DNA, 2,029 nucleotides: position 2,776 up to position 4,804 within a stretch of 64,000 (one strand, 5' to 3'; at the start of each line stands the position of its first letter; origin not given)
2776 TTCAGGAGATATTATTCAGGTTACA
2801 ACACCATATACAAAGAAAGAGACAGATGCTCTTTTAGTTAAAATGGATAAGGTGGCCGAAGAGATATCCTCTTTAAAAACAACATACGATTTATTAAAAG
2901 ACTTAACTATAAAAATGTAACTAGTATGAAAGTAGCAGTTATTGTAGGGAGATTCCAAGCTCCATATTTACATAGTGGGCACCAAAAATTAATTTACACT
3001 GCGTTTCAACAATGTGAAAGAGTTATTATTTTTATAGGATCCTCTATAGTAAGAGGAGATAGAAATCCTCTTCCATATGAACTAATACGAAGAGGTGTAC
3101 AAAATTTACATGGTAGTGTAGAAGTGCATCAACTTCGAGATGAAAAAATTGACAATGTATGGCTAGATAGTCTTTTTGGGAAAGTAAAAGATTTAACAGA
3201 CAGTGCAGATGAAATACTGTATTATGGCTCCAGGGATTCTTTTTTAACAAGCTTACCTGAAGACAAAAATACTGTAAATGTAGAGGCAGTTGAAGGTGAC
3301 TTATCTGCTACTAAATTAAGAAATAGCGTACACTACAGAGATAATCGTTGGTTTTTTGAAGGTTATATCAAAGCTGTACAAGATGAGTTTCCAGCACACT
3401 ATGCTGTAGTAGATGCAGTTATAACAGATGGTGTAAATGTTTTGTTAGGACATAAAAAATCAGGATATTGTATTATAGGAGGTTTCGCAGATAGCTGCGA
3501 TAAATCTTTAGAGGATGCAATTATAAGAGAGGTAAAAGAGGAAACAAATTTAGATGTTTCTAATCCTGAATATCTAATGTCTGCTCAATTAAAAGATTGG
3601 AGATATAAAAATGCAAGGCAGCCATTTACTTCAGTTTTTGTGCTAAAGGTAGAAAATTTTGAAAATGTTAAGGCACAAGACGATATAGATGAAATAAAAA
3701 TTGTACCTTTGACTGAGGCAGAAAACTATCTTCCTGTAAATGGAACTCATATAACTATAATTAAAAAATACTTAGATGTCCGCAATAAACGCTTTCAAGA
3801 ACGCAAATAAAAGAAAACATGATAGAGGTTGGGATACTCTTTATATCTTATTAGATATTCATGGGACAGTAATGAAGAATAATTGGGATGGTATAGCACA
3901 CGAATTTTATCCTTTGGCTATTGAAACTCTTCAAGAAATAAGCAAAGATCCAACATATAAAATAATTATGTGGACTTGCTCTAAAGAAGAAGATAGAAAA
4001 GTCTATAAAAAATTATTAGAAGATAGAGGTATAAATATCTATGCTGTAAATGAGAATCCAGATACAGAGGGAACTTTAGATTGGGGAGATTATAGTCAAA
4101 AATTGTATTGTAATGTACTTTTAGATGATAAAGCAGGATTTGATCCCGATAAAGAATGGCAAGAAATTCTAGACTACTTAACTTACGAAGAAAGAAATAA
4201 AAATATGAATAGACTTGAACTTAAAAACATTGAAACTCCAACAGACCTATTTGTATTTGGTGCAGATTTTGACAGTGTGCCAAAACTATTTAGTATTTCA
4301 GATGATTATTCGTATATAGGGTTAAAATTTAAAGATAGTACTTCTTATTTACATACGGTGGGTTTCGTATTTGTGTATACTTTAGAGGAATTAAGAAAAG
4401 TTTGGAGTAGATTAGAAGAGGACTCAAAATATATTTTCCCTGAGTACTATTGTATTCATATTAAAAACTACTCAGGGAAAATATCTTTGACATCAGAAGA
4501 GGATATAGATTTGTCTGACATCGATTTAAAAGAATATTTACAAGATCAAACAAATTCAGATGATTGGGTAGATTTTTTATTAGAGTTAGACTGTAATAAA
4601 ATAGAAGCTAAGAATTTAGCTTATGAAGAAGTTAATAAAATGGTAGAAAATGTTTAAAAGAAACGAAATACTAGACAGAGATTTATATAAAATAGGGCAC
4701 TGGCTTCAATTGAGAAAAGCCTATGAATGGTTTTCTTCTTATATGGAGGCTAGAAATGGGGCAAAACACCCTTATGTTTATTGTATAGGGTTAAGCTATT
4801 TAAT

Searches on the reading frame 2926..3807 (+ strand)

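Call 4: search_protein_families(library=pfam, proteins=[window:2926-3807:+], max_evalue=0.01)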
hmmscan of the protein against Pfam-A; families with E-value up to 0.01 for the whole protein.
window:2926-3807:+ (294 aa): 1 family
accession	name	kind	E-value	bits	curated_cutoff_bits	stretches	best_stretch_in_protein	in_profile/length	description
PF00293.34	NUDIX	-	1.6e-11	44.8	21.1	1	160-275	4-127/134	NUDIX domain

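Call 76: search_protein_families(library=phrogs, proteins=[window:2926-3807:+], max_evalue=0.00001)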
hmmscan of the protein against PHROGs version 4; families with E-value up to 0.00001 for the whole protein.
window:2926-3807:+ (294 aa): 2 families
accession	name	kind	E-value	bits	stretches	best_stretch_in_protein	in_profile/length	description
phrog_395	-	other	4.2e-15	57.4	1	2-59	12-72/373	cytidyltransferase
phrog_1198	-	other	1.6e-10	42.1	1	149-278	28-163/253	MutT/NUDIX hydrolase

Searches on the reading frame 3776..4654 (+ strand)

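Call 4: search_protein_families(library=pfam, proteins=[window:3776-4654:+], max_evalue=0.01)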
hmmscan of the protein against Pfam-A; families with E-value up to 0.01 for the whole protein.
window:3776-4654:+ (293 aa): 1 family
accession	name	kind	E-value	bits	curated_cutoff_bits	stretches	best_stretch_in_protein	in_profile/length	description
PF01846.25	FF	-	0.0032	18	22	0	50-76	23-46/50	FF domain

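Call 76: search_protein_families(library=phrogs, proteins=[window:3776-4654:+], max_evalue=0.00001)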
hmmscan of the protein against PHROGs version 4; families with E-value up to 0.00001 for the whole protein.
window:3776-4654:+ (293 aa): 2 families
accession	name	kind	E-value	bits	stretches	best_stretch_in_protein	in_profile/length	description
phrog_1238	-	moron, auxiliary metabolic gene and host takeover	1.2e-14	55.2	1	20-148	21-145/155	phosphoheptose isomerase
phrog_24386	-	unknown function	7.2e-07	29.6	1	24-119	6-98/339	-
